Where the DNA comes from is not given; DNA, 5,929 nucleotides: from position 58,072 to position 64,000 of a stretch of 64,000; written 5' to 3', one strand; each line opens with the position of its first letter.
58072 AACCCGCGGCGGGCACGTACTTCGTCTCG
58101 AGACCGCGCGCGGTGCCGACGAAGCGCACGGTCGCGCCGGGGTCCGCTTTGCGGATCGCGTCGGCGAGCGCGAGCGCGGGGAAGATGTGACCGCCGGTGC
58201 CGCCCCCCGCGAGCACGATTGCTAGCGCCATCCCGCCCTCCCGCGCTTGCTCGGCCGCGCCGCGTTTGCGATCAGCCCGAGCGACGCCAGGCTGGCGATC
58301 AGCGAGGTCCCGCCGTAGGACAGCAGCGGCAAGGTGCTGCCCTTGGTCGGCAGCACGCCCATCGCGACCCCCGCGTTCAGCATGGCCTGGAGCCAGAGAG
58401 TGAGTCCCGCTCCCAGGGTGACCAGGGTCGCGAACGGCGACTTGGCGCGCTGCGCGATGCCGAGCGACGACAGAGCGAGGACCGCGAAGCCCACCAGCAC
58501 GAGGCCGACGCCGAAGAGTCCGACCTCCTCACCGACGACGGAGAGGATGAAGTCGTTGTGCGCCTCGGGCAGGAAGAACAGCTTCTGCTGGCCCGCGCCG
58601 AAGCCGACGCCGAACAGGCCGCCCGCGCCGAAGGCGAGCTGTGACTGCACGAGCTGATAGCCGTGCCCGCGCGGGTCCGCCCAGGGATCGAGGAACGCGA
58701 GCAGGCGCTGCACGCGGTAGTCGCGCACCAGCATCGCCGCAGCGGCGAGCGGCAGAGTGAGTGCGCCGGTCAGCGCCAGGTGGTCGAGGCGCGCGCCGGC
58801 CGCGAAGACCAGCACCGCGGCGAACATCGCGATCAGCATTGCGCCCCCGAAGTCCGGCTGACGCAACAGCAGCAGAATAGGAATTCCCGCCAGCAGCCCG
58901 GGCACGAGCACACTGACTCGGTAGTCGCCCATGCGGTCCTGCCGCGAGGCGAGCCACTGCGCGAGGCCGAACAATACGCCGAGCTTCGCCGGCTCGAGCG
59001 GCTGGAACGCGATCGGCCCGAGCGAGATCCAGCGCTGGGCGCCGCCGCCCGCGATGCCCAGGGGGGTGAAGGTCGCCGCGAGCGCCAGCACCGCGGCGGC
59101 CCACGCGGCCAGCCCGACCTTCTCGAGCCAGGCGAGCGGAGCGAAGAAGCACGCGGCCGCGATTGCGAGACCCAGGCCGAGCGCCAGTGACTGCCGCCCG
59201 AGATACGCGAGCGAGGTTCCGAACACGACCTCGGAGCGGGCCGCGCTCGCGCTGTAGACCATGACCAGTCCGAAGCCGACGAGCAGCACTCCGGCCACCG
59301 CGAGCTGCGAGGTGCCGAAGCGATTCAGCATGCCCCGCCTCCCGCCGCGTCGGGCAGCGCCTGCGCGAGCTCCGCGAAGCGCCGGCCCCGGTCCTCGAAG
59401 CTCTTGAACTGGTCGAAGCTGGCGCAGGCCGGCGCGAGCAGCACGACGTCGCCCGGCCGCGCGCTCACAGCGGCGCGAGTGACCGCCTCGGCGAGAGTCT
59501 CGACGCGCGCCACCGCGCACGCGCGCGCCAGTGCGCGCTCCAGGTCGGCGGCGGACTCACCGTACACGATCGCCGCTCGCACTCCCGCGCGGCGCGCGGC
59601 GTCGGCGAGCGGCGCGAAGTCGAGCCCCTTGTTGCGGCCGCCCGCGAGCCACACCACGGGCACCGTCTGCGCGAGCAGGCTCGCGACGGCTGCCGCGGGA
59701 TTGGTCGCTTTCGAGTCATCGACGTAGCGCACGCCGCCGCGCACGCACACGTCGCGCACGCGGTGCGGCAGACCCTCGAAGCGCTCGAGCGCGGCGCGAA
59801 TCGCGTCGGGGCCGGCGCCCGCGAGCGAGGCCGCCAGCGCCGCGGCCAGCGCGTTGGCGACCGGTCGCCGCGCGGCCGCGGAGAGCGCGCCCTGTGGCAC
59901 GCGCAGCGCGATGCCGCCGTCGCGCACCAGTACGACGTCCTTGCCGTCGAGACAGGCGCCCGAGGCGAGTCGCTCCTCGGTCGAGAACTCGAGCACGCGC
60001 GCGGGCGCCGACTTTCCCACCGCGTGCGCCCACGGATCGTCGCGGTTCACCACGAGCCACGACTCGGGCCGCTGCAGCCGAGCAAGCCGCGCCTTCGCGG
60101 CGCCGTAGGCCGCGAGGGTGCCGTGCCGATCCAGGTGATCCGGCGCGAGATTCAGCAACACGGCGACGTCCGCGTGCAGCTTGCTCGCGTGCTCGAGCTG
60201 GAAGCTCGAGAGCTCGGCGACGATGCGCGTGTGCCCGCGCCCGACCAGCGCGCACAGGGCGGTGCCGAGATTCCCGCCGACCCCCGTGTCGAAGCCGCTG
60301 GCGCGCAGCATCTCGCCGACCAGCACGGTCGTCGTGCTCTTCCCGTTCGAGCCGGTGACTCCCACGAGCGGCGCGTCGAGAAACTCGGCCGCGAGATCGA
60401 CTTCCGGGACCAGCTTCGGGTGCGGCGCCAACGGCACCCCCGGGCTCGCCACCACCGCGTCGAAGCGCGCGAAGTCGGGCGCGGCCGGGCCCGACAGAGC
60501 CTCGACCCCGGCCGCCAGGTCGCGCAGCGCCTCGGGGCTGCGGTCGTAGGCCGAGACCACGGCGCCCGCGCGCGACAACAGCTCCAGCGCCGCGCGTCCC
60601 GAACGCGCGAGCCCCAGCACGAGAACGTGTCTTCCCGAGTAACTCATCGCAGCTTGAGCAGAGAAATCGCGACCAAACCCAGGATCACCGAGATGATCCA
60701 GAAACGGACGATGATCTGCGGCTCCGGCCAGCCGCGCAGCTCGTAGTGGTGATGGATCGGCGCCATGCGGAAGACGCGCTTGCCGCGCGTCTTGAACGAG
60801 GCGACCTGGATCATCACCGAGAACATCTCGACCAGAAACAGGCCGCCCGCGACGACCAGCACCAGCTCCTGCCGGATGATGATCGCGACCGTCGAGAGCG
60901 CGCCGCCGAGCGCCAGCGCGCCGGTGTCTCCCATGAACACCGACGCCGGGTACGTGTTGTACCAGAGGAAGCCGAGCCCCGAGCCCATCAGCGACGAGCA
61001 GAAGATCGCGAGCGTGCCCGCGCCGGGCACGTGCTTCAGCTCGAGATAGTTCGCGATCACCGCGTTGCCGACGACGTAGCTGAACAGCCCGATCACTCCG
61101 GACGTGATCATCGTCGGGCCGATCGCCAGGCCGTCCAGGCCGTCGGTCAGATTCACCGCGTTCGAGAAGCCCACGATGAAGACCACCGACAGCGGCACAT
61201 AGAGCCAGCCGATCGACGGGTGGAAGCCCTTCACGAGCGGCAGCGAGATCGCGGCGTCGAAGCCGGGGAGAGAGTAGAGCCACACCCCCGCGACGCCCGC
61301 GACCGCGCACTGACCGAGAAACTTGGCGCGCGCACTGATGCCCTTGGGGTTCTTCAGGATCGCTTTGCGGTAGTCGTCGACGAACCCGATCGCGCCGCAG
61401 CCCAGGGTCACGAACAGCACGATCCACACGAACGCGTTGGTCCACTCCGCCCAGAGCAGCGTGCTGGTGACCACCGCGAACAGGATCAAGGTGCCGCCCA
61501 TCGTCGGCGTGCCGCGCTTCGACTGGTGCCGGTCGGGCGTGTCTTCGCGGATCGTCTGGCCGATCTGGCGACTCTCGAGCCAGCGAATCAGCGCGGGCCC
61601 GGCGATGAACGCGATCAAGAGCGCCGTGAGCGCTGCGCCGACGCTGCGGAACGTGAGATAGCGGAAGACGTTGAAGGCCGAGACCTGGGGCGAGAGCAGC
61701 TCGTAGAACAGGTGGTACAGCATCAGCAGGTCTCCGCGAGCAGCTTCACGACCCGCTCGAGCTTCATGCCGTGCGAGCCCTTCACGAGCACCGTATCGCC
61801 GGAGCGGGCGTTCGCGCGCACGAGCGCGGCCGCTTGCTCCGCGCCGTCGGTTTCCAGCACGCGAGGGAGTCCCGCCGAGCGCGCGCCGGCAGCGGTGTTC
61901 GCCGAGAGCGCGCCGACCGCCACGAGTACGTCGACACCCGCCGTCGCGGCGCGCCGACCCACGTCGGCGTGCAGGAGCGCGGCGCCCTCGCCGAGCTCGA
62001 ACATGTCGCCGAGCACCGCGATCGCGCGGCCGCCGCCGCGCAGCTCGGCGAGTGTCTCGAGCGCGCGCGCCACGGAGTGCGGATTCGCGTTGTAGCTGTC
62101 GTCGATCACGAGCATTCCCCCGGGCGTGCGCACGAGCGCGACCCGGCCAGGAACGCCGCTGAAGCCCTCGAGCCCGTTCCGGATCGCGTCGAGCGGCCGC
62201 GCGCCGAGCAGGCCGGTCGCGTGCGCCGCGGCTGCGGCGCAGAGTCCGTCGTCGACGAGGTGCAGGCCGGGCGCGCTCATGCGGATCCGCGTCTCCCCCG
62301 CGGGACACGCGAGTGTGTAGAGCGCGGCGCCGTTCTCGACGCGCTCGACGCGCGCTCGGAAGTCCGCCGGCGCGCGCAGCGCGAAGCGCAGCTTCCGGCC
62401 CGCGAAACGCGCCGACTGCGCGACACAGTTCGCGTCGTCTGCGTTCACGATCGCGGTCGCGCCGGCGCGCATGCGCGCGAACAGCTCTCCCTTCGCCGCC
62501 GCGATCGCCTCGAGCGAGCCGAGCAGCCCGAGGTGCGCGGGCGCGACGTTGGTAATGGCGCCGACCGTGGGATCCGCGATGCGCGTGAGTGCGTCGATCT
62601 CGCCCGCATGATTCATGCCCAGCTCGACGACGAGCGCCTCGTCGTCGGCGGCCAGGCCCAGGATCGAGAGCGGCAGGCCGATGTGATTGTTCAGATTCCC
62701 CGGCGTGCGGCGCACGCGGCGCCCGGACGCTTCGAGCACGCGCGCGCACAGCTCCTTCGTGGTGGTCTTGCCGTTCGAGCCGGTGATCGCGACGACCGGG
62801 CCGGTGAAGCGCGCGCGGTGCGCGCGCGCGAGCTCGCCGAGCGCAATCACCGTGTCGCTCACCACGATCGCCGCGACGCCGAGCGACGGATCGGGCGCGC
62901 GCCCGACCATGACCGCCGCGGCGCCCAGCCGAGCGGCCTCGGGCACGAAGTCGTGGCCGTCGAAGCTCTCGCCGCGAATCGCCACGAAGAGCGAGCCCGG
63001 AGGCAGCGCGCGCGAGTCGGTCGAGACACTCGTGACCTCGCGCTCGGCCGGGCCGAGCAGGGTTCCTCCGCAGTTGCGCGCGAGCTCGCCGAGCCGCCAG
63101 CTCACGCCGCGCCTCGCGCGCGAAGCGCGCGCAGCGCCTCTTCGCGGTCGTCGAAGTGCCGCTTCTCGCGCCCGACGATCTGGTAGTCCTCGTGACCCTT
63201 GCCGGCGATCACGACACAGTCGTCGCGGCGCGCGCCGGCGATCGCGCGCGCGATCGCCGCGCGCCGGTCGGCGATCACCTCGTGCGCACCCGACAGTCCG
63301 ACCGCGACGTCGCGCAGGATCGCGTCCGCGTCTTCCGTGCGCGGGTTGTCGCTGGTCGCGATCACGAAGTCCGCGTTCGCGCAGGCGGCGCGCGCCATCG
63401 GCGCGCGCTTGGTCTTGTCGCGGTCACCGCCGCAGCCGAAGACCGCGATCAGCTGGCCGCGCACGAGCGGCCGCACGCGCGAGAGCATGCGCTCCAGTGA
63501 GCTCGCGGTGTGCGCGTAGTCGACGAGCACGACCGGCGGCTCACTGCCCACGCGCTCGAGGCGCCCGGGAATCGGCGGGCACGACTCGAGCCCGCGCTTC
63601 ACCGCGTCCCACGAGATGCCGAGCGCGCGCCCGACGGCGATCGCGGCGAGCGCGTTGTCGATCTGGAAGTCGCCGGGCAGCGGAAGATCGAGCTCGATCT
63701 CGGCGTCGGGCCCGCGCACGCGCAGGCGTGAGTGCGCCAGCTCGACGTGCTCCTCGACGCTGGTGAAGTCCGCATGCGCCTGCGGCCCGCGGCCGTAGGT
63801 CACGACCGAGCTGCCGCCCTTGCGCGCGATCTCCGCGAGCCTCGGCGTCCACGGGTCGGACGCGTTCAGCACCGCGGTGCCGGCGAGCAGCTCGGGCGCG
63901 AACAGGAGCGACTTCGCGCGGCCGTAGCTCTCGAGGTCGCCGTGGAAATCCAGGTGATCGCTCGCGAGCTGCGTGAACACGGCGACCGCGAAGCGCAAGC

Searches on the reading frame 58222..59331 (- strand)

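Call 27: search_protein_families(library=pfam, proteins=[window:58222-59331:-])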
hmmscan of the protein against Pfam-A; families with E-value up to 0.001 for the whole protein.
window:58222-59331:- (369 aa): 1 family
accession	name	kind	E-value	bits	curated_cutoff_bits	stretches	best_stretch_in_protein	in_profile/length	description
PF01098.24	FTSW_RODA_SPOVE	-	3.4e-95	319.5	26.4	1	13-361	6-354/356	Cell cycle protein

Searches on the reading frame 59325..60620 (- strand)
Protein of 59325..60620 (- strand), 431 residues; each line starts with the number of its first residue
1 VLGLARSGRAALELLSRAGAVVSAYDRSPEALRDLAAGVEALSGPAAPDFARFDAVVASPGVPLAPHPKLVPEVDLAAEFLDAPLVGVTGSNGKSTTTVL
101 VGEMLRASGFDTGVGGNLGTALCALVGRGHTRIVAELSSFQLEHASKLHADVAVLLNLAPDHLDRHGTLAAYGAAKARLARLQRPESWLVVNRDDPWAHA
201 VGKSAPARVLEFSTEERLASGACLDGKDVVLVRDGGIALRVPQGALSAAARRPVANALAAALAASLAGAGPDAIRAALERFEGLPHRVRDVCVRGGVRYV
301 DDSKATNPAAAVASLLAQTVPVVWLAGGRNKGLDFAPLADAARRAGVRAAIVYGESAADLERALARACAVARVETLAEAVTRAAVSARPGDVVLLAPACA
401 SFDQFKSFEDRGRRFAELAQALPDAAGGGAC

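Call 27: search_protein_families(library=pfam, proteins=[window:59325-60620:-])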
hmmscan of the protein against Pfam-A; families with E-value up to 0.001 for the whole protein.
window:59325-60620:- (431 aa): 3 families
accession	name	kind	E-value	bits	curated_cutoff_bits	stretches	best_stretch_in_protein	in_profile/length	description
PF08245.18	Mur_ligase_M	-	1.5e-25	90.8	24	1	88-263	1-199/200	Mur ligase middle domain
PF02875.26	Mur_ligase_C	-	1.1e-11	46.1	28.4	1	291-399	6-127/127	Mur ligase, glutamate ligase domain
PF21799.2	MurD-like_N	-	0.00092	19.9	27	0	2-68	6-74/88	Mur ligase MurD-like, N-terminal domain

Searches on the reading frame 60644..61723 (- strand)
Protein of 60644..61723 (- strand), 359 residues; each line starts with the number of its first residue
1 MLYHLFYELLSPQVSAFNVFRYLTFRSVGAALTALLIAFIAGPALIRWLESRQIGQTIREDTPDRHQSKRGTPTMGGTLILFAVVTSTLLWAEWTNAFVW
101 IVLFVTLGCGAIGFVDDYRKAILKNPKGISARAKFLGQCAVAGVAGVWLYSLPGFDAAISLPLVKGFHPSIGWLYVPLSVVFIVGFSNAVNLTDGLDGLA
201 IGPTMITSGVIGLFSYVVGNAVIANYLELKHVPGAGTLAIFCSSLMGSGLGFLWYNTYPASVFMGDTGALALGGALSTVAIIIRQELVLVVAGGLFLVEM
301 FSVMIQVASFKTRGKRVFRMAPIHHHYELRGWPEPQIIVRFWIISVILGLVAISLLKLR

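Call 27: search_protein_families(library=pfam, proteins=[window:60644-61723:-])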
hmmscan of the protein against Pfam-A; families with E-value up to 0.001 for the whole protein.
window:60644-61723:- (359 aa): 2 families
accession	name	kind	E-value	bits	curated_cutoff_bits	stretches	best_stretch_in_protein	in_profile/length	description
PF00953.26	Glycos_transf_4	-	4.1e-34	118.3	27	1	100-283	2-159/160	Glycosyl transferase family 4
PF10555.14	MraY_sig1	-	5.1e-05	23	20.1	1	69-81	1-13/13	Phospho-N-acetylmuramoyl-pentapeptide-transferase signature 1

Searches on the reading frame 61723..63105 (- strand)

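Call 27: search_protein_families(library=pfam, proteins=[window:61723-63105:-])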
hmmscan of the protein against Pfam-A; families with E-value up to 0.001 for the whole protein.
window:61723-63105:- (460 aa): 3 families
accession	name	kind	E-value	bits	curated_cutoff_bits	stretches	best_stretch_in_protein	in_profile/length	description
PF08245.18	Mur_ligase_M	-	1e-39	137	24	1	107-294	1-200/200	Mur ligase middle domain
PF02875.26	Mur_ligase_C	-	1.7e-22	81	28.4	1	320-445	1-127/127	Mur ligase, glutamate ligase domain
PF01225.30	Mur_ligase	-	1.1e-10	42.1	21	1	23-96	1-94/95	Mur ligase family, catalytic domain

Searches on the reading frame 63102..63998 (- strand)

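Call 27: search_protein_families(library=pfam, proteins=[window:63102-63998:-])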
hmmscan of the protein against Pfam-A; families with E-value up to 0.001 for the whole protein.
window:63102-63998:- (298 aa): 2 families
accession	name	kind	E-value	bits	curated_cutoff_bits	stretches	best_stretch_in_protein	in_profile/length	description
PF02875.26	Mur_ligase_C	-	8.9e-30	104.6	28.4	1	145-268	1-127/127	Mur ligase, glutamate ligase domain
PF08245.18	Mur_ligase_M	-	2.5e-25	90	24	1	2-122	79-199/200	Mur ligase middle domain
